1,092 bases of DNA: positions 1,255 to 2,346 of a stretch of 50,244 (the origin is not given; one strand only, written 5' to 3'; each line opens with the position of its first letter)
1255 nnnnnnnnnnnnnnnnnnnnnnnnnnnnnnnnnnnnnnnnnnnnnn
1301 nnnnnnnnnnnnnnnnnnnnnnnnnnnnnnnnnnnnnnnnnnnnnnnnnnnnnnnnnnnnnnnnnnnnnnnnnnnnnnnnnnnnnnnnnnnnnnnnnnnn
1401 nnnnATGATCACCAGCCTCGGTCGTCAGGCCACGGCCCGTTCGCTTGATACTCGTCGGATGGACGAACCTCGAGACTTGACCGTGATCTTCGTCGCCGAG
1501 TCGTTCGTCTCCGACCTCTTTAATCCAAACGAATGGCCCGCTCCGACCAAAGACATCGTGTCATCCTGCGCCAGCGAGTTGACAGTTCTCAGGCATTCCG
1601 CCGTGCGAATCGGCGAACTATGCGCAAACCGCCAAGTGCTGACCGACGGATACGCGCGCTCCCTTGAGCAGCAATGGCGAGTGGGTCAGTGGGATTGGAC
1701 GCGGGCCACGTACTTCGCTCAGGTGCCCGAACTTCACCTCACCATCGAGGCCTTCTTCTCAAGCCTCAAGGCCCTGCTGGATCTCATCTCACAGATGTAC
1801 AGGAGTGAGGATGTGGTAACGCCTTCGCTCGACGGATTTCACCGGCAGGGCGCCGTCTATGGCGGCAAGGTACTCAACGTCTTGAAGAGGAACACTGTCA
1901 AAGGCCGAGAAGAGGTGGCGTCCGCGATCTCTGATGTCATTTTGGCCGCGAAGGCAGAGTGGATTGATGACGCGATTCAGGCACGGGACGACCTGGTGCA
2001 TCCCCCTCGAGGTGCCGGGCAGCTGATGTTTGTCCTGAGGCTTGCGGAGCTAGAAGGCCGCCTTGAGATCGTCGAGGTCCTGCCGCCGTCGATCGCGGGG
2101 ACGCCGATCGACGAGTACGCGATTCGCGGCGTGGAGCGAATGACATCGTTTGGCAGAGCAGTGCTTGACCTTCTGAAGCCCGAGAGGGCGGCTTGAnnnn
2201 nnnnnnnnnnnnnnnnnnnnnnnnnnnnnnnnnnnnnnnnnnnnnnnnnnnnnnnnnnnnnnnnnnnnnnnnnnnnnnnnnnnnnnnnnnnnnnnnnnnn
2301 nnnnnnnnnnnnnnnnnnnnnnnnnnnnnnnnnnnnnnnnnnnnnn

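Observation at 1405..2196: Foreign 263-aa orphan gene with an R-x4-H (HEPN-like) motif at the island tip: candidate defence/abortive-infection effector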

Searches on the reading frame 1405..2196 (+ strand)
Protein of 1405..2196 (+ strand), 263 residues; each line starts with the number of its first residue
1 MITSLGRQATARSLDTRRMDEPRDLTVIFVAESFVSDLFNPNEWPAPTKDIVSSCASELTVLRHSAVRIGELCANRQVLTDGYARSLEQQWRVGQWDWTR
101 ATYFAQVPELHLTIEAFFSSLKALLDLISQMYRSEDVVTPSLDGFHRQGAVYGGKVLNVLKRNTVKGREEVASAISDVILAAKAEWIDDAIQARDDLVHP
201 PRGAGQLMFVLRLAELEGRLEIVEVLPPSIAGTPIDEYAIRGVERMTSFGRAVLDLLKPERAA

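Call 5: search_protein_families(library=pfam, proteins=[window:1405-2196:+], max_evalue=1)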
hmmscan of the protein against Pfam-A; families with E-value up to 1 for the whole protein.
window:1405-2196:+ (263 aa): 0 families

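Call 6: search_protein_families(library=padloc, proteins=[window:1405-2196:+], max_evalue=1)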
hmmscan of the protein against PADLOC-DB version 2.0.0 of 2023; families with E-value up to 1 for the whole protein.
window:1405-2196:+ (263 aa): 0 families

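Call 7: search_protein_families(library=phrogs, proteins=[window:1405-2196:+], max_evalue=1)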
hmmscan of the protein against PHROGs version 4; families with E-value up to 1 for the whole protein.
window:1405-2196:+ (263 aa): 1 family
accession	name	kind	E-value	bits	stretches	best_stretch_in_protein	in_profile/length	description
phrog_17928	-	unknown function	0.33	10.5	1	168-238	136-205/511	-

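Call 8: search_protein_families(library=ncbifam, proteins=[window:1405-2196:+], max_evalue=1)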
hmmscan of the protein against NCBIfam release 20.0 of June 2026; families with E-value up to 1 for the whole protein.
window:1405-2196:+ (263 aa): 0 families

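Call 10: find_homologous_proteins(query=window:1405-2193:+, max_evalue=0.001)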
Query window:1405-2193:+ (263 aa): 1 proteins with E <= 0.001 among 1889 candidates.
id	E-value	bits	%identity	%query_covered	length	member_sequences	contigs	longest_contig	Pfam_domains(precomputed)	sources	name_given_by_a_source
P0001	1.0e-152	525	100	91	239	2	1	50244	-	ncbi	ncbi:MAG: hypothetical protein ACRDGT_00330 [Candidatus Limnocylindria bacterium]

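Call 13: search_solved_structures(query=window:1405-2193:+, max_evalue=10)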
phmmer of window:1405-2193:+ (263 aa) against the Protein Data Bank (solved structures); distinct sequences matched with E-value up to 10: 14.
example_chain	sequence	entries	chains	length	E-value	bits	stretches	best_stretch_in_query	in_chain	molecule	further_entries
4k5b_A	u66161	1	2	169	0.078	15.6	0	211-229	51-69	Apoptosis regulator BCL-W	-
6zxa_B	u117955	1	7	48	0.21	14.3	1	73-101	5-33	Light-harvesting protein B:800-850 subunit beta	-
6f5e_A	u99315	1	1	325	0.27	13.9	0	209-232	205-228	DD_D12_10_47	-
2xeh_A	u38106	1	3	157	0.41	13.3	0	211-229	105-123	NI3C MUT6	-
2xee_A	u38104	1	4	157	0.48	13.1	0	211-229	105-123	NI3C DARPIN MUTANT5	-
7z7e_B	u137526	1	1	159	0.48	13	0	211-229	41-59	DARPIN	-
2qyj_A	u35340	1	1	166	0.56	12.8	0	211-228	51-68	ankyrin NI3C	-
2y1l_E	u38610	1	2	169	0.78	12.4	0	208-229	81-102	DARPIN-8.4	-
3q9n_C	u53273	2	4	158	0.84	12.3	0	211-227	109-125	consensus ankyrin repeat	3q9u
5oos_A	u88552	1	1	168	1.6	11.3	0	211-243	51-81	DARPin YTRL-2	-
5oou_A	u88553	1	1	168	1.8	11.2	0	211-243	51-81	DARPin YTRL-1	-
6ar6_B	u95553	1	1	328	2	11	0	209-239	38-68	DLD-4 darpin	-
7ujj_G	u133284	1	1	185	2.3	10.8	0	211-228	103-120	DARPin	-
5lw1_A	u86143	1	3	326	4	10.1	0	211-233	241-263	DD_232_11_D12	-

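Call 19: search_protein_representatives(protein=window:1405-2193:+)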
Query: 263 residues. Proteins with E-value up to 0.001 (for the whole library): 130; up to 1e-10: 89; up to 1e-30: 49. The best 130 are listed.
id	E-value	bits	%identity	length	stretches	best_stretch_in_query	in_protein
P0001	3.2e-153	524.6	100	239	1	25-263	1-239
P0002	7.2e-57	209.1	47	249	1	36-254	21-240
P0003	1.4e-53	198.3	45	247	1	26-263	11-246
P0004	1.7e-53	198.0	43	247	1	36-258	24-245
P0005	1.8e-49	184.8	43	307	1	23-254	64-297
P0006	2.2e-49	184.6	39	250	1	37-253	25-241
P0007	1.8e-46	175.0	41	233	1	38-258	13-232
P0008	2.3e-46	174.6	41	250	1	20-259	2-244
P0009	5.2e-46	173.5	38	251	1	24-260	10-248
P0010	5.9e-46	173.3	39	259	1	27-259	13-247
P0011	1.1e-45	172.4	38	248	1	25-249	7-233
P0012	1.6e-43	165.3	46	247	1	38-204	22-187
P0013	5.0e-43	163.7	39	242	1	35-258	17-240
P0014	1.2e-41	159.1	34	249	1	38-258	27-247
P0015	2.9e-41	157.9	35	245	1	19-258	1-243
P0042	3.5e-33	131.5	43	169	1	35-185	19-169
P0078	1.0e-16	77.5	35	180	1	12-138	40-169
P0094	1.6e-08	50.7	26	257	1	36-237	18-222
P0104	1.3e-06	44.5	27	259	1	28-256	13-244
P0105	2.5e-06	43.5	28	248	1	35-229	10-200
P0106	3.2e-06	43.1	28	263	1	25-254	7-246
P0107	6.8e-06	42.1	24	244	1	34-257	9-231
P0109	9.6e-06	41.6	26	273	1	36-242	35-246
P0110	1.4e-05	41.1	26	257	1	21-257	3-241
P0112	4.3e-05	39.5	25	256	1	37-232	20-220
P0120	2.7e-04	36.8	29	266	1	25-247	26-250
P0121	3.0e-04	36.7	24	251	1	31-252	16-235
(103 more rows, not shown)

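Call 20: predict_structure(protein=window:1405-2193:+)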
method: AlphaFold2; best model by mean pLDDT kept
length: 263 residues; sequences in the alignment: 1
mean_pLDDT: 38.6   pTM: 0.41
mean pLDDT of the five models: 38.6, 37.4, 36.5, 35.8, 29.2
residues with pLDDT >= 90: 0; 70-90: 0; 50-70: 52; < 50: 211
segments of 3 or more residues with pLDDT < 50: 1-39, 73-106, 132-263
pLDDT, mean of each block of 10 residues (from residue 1): 23 24 26 35 55 60 53 44 41 40 48 59 55 41 30 33 38 40 37 32 29 30 27 31 37 38 30
secondary structure, 60 per line:
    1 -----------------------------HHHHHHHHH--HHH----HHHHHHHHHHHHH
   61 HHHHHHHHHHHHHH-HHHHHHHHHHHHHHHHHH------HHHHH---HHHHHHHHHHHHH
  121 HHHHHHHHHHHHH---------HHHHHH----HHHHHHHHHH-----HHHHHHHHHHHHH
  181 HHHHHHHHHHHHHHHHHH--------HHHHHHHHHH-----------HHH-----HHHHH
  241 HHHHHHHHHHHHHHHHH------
elements in order: H30-38 H48-74 H76-93 H100-104 H108-133 H143-148 H153-162 H168-198 H207-216 H236-257

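Call 23: search_protein_families(library=pfam, alignment_id=A2, max_evalue=1)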
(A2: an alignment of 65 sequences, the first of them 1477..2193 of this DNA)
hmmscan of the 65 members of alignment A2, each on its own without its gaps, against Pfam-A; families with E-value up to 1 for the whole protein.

A. member 1, window:1477-2193:+ (239 aa): 0 families

B. families by the number of members that match (of 65 scanned): 32 families (the first 25 are shown)
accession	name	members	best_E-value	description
PF18739.6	HEPN_Apea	10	8.3e-05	Apea-like HEPN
PF21927.1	McpB_HAMP_2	6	0.0027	Methyl-accepting chemotaxis protein McpB, second HAMP domain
PF18731.6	HEPN_Swt1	2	0.057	Swt1-like HEPN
PF01191.24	RNA_pol_Rpb5_C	1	1.4e-08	RNA polymerase Rpb5, C-terminal domain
PF24320.1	DUF7492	1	0.0011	Domain of unknown function (DUF7492)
PF18149.6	Helicase_PWI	1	0.0014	N-terminal helicase PWI domain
PF00074.25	RnaseA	1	0.0021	Pancreatic ribonuclease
PF23654.1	ARM_LIN_2nd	1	0.0037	E3 ubiquitin-protein ligase LIN-like, ARM repeat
PF17869.6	Cys_box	1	0.012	Anosmin cysteine rich domain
PF17681.6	GCP_N_terminal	1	0.014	Gamma tubulin complex component N-terminal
PF09537.16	DUF2383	1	0.031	Domain of unknown function (DUF2383)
PF12578.13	3-PAP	1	0.051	Myotubularin-associated protein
PF02451.20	Nodulin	1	0.057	Nodulin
PF23857.1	Phage_TAC_19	1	0.059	Phage tail chaperone protein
PF17264.7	DUF5330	1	0.064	Family of unknown function (DUF5330)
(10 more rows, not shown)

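Call 24: search_solved_structures(query=A2, max_evalue=10, show_alignments=3)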
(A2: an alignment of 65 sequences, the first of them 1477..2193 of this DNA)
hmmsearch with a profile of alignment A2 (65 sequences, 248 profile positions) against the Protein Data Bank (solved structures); distinct sequences matched with E-value up to 10: 1.
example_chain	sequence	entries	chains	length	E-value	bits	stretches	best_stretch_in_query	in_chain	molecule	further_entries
6l80_A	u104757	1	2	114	0.28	13.7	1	26-104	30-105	Gamma-tubulin complex subunit mod21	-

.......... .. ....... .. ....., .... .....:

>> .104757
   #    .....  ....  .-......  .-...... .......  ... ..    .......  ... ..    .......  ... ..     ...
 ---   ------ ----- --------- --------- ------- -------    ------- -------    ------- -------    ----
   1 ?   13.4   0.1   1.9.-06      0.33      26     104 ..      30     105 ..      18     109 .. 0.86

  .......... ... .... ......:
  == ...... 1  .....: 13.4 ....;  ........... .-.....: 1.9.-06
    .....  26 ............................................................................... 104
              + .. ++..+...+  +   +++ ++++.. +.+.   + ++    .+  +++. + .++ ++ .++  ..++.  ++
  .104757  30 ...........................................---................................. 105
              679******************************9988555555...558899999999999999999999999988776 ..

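Call 25: find_homologous_proteins(query=A2, max_evalue=0.001)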
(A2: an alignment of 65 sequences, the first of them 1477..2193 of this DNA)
Query A2 (65 sequences) (239 aa, profile of the alignment): 8 proteins with E <= 0.001 among 8000 candidates.
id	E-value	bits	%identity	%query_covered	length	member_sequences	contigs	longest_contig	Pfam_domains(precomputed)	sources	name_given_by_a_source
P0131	1.5e-86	308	44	91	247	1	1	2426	-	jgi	jgi:hypothetical protein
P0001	8.5e-78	279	100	100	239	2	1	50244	-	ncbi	ncbi:MAG: hypothetical protein ACRDGT_00330 [Candidatus Limnocylindria bacterium]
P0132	1.1e-54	203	40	77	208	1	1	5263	-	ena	-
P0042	2.8e-54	202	44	62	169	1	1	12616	-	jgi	jgi:hypothetical protein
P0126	9.6e-53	197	28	59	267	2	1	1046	-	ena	-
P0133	4.9e-42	162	25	94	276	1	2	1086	-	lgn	-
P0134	7.6e-37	145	23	60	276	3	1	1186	-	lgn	-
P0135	1.4e-36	144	22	36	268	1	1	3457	-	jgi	jgi:hypothetical protein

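Call 29: predict_structure(alignment_id=A2)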
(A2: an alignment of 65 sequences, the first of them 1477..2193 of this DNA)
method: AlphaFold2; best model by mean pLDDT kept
length: 239 residues; sequences in the alignment: 65
mean_pLDDT: 95.4   pTM: 0.91
mean pLDDT of the five models: 95.4, 95.0, 94.9, 94.7, 94.5
residues with pLDDT >= 90: 212; 70-90: 24; 50-70: 3; < 50: 0
segments of 3 or more residues with pLDDT < 50: none
pLDDT, mean of each block of 10 residues (from residue 1): 82 91 96 96 98 97 97 97 97 98 98 95 98 98 98 98 97 89 96 97 96 98 98 83
secondary structure, 60 per line:
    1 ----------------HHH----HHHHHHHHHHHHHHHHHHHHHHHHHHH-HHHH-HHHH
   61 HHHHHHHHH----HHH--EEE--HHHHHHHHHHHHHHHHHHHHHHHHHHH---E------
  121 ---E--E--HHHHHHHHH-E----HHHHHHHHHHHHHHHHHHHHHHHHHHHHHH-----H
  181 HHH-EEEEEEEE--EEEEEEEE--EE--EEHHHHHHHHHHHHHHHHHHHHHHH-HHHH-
elements in order: H24-50 H52-55 H57-69 E79-81 H84-110 H130-138 H145-174 H180-183 E185-192 E195-202 H211-233 H235-238

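Call 37: search_protein_families(library=pfam, proteins=[P0094, P0104, P0105, P0106, P0107, P0109, P0110, P0112, P0120, P0121], max_evalue=0.5)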
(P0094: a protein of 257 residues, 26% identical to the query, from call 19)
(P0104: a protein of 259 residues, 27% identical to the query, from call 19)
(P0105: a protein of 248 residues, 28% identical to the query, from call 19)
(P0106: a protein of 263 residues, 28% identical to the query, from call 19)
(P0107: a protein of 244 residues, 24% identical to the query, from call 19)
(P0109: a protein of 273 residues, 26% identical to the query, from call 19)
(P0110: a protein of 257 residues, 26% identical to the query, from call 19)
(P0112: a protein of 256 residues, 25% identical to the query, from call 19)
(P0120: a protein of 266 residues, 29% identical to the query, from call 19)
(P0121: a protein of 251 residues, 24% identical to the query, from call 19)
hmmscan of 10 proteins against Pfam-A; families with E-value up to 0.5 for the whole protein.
P0094 (257 aa): 0 families

P0104 (259 aa): 2 families
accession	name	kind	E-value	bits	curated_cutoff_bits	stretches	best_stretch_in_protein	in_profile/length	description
PF18739.6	HEPN_Apea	-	0.00053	20.9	24.4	1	157-189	69-99/136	Apea-like HEPN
PF17287.7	POTRA_3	-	0.21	11.5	27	1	61-73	33-45/56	POTRA domain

P0105 (248 aa): 1 family
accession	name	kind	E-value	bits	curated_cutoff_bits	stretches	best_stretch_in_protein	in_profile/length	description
PF18731.6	HEPN_Swt1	-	0.16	12.7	27.5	1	141-170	64-93/115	Swt1-like HEPN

P0106 (263 aa): 0 families

P0107 (244 aa): 1 family
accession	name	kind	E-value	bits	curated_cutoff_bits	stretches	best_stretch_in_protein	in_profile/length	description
PF02451.20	Nodulin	-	0.057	13.4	25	1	4-70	70-140/188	Nodulin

P0109 (273 aa): 0 families

P0110 (257 aa): 0 families

P0112 (256 aa): 1 family
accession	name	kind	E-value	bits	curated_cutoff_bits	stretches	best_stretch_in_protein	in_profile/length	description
PF23857.1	Phage_TAC_19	-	0.059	13.9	27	0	128-160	14-46/109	Phage tail chaperone protein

P0120 (266 aa): 1 family
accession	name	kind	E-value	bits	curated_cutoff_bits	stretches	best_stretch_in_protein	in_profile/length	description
PF09678.15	Caa3_CtaG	-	0.079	12.8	27.7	1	104-134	19-49/237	Cytochrome c oxidase caa3 assembly factor (Caa3_CtaG)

P0121 (251 aa): 1 family
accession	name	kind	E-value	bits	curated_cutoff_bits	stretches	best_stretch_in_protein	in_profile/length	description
PF02707.21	MOSP_N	-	0.069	13.4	25.1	1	44-115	33-103/196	Major Outer Sheath Protein N-terminal region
